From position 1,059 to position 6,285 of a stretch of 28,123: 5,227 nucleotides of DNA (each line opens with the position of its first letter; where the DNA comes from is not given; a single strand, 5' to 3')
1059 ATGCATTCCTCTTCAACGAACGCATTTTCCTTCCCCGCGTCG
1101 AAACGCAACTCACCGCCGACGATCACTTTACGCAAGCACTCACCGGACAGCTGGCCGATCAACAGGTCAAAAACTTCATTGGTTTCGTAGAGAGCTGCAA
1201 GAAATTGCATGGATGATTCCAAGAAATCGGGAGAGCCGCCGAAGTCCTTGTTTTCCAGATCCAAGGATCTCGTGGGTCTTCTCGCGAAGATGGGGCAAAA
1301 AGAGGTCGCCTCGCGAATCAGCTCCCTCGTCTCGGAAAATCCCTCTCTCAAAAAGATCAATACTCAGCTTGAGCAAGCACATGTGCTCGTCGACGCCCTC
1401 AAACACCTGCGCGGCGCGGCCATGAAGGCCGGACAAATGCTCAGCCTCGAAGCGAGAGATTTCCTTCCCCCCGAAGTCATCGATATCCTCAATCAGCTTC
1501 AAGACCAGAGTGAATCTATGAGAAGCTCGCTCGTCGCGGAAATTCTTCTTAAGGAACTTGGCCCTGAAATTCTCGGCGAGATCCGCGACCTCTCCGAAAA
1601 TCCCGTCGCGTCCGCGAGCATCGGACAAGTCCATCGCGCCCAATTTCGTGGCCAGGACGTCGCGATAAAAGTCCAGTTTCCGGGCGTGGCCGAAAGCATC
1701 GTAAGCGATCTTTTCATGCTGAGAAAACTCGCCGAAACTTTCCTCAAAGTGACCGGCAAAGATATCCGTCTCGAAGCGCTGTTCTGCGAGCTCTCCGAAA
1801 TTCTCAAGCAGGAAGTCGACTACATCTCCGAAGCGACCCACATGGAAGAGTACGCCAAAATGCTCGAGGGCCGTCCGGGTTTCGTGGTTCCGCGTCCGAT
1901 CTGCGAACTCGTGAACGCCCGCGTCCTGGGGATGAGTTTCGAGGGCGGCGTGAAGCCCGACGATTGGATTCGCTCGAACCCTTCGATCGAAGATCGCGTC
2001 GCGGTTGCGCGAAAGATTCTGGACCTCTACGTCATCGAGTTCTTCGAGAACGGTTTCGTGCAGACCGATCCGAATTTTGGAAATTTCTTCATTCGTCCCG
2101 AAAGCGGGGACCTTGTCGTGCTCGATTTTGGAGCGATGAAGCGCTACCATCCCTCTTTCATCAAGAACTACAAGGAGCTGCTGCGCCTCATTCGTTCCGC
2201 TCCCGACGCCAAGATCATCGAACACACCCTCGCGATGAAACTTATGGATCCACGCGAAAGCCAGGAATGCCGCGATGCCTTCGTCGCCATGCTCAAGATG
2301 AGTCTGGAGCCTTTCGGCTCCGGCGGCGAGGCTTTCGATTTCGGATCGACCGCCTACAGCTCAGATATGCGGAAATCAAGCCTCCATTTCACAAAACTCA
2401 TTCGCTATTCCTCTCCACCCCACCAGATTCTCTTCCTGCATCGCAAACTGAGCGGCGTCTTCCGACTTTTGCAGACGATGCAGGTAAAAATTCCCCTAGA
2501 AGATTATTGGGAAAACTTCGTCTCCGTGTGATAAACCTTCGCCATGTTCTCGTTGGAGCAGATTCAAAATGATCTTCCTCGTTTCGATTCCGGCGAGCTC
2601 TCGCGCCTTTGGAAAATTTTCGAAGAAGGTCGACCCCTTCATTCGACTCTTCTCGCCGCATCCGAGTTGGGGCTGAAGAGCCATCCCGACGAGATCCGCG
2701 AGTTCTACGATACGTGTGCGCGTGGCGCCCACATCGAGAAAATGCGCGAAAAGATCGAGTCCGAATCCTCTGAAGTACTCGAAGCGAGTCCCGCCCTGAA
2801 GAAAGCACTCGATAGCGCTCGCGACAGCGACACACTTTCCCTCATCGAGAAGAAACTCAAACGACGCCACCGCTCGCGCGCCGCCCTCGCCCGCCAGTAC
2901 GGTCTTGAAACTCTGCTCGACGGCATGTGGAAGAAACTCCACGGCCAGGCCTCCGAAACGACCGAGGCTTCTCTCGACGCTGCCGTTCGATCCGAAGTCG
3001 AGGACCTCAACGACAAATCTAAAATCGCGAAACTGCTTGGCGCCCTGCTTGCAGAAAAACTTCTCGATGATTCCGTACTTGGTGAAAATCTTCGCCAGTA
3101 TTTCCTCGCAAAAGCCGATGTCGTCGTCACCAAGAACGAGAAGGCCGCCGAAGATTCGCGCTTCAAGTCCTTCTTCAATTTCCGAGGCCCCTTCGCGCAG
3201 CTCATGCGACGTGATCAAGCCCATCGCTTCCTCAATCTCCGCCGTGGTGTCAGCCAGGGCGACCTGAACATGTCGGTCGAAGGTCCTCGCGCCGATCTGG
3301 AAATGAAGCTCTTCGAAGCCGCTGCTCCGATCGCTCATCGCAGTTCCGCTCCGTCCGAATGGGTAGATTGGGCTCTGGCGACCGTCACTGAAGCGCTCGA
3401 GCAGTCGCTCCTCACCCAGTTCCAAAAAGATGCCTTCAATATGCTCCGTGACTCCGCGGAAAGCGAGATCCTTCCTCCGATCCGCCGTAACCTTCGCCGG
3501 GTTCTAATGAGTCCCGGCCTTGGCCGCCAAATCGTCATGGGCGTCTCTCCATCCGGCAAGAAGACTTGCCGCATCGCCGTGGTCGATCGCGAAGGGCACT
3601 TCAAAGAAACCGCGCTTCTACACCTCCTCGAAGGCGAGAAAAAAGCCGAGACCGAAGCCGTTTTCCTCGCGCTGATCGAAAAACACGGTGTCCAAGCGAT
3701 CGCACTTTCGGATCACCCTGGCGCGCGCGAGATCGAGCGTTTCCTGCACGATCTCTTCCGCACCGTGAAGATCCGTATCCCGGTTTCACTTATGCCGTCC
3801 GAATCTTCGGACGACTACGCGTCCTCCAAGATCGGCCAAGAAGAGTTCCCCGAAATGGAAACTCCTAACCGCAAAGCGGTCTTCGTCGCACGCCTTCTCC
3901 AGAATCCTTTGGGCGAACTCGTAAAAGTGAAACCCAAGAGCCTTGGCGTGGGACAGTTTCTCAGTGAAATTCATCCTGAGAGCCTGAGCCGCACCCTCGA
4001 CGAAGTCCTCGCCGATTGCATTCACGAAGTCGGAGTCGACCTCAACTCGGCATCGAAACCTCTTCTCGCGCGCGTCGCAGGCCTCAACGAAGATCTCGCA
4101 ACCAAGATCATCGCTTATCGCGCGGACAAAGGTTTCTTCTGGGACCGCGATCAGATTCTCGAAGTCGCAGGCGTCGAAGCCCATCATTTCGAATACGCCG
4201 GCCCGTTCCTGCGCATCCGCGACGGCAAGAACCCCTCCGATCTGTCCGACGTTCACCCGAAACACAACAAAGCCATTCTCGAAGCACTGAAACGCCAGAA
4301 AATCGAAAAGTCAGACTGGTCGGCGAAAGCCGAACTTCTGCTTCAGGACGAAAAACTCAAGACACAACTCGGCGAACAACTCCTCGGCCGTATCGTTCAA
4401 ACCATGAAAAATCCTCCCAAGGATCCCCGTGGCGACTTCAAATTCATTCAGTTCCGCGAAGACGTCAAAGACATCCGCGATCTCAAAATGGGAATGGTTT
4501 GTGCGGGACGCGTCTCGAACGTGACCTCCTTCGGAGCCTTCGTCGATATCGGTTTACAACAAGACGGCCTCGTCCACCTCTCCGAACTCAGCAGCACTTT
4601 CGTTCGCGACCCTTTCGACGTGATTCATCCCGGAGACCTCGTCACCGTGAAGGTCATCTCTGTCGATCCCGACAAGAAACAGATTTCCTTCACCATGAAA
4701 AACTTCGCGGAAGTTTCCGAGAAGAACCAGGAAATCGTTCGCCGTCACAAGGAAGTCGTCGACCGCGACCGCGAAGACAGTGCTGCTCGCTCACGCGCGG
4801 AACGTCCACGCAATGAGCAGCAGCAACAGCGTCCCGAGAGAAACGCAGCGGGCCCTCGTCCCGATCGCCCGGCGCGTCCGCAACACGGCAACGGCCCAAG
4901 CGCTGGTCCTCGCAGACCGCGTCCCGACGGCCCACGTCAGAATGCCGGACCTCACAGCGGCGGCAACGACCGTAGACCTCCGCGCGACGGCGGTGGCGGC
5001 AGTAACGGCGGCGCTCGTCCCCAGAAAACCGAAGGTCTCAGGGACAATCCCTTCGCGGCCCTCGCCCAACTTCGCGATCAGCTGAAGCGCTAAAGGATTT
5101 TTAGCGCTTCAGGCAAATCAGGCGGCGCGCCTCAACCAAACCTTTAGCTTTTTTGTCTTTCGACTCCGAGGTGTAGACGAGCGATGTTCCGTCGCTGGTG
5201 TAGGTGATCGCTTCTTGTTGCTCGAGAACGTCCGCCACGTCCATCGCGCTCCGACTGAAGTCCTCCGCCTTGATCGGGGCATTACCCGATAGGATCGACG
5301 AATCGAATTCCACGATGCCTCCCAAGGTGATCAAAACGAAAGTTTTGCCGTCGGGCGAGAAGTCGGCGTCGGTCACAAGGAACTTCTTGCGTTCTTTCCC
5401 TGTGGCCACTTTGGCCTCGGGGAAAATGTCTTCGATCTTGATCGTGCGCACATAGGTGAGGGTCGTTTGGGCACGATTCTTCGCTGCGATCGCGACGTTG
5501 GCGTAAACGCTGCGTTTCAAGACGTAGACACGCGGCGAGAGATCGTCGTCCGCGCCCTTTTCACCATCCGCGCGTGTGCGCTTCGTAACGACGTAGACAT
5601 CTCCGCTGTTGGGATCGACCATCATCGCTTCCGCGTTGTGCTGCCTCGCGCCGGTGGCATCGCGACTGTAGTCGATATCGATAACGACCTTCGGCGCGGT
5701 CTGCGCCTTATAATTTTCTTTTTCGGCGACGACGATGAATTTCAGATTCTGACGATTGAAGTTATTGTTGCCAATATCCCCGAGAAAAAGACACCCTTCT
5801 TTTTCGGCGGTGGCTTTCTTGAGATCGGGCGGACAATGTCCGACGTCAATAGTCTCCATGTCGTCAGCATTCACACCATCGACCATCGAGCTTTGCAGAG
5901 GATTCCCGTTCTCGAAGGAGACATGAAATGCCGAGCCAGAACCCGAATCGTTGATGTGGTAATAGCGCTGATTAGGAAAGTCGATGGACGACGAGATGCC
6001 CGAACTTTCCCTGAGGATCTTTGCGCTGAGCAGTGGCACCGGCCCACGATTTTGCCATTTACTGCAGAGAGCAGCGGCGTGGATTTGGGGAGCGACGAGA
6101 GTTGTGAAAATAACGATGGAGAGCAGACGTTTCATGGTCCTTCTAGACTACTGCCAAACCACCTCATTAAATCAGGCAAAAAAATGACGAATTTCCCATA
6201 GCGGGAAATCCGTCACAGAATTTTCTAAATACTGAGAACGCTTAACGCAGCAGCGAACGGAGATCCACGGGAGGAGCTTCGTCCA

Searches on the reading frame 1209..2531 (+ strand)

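Call 60: search_protein_families(library=pfam, proteins=[window:1209-2531:+], max_evalue=0.001)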
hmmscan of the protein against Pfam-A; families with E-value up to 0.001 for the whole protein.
window:1209-2531:+ (440 aa): 1 family
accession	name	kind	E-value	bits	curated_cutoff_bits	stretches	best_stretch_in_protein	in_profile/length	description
PF03109.22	ABC1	-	2.4e-52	177.9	22.9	1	96-334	1-238/244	ABC1 atypical kinase-like domain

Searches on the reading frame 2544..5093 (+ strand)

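Call 60: search_protein_families(library=pfam, proteins=[window:2544-5093:+], max_evalue=0.001)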
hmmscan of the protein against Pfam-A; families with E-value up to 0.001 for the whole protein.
window:2544-5093:+ (849 aa): 7 families
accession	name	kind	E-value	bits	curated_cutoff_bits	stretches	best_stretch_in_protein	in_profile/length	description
PF00575.29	S1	-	8.8e-19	68.1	22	1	648-719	3-74/74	S1 RNA binding domain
PF16921.10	Tex_YqgF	-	1.5e-18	67.9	27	1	330-453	2-126/126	Tex protein YqgF-like domain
PF12836.13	HHH_3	-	1.2e-17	64.1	27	1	495-557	3-65/65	Helix-hairpin-helix motif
PF22706.1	Tex_central_region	-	1.7e-11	44.9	27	1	156-309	21-174/178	Tex central region-like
PF23459.1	S1_RRP5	-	6.9e-05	23.8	27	1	647-713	1-67/72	RRP5 S1 domain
PF14639.11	YqgF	-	7e-05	23.1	35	1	342-461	21-148/150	Holliday-junction resolvase-like of SPT6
PF17674.7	HHH_9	-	0.00061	21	23.1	0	563-629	1-70/70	HHH domain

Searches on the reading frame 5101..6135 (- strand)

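Call 60: search_protein_families(library=pfam, proteins=[window:5101-6135:-], max_evalue=0.001)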
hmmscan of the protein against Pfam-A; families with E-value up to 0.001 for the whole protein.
window:5101-6135:- (344 aa): 1 family
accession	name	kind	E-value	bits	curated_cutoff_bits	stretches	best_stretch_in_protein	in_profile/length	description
PF07676.18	PD40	-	0.00083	19.7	20.9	0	308-324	12-28/38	WD40-like Beta Propeller Repeat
